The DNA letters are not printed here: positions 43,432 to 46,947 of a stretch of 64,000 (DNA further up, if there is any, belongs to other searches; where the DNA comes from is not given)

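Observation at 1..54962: At least 22 GTAG/GTGG-headed double-hairpin (REPIN-like) units in 64 kb, with compensatory stem changes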

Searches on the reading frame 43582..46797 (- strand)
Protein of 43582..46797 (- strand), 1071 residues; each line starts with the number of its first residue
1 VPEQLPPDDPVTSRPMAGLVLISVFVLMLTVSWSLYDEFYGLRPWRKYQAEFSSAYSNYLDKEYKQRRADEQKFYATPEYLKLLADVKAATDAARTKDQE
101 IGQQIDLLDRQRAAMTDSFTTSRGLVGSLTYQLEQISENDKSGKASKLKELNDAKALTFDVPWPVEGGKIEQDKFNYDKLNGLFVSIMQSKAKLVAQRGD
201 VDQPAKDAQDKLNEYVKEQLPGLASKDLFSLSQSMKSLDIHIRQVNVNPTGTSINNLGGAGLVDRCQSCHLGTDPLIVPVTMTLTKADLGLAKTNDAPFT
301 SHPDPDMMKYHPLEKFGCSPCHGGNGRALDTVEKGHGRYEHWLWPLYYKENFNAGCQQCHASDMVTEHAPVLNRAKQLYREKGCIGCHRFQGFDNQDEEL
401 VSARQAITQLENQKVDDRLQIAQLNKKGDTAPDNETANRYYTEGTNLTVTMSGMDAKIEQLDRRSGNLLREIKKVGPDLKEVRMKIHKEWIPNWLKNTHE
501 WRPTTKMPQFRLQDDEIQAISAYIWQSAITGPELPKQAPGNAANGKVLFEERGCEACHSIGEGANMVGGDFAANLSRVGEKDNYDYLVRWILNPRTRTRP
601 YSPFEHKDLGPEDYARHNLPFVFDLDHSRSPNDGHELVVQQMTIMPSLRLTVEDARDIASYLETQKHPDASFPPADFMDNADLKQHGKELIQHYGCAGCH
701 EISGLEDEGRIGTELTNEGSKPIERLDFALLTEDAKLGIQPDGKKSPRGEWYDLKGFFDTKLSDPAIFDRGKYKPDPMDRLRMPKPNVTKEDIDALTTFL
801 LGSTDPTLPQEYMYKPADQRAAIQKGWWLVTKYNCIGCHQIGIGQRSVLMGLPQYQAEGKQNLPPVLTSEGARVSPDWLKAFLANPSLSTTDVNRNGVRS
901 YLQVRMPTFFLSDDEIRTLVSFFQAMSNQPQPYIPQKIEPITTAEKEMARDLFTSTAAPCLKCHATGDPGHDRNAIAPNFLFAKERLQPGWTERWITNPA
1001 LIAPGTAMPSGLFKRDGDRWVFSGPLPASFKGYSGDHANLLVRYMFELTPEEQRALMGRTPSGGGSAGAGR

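Call 12: search_protein_families(library=pfam, proteins=[window:43582-46797:-])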
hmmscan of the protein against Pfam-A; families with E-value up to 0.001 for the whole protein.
window:43582-46797:- (1071 aa): 6 families
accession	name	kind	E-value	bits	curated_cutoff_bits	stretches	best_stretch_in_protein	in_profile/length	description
PF00034.26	Cytochrom_C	-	1.3e-27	97.4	21.3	0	829-925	7-88/90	Cytochrome c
PF13442.11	Cytochrome_CBB3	-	1.4e-17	64.2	27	0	541-614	2-61/68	Cytochrome C oxidase, cbb3-type, subunit III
PF22113.1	Mtrc-MtrF_II-IV_dom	-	1.3e-06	28.5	30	0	250-366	68-169/176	Outer membrane cytochrome MtrC/MtrF-like, domains II/IV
PF13435.11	Cytochrome_C554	-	7.7e-05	24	20.8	0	352-388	47-83/84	Cytochrome c554 and c-prime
PF14522.11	Cytochrome_C7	-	0.00028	21.1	24.8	0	353-391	13-51/67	Cytochrome c7 and related cytochrome c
PF09699.15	Paired_CXXCH_1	-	0.00036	20.6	20.6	0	312-364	3-40/41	Doubled CXXCH motif (Paired_CXXCH_1)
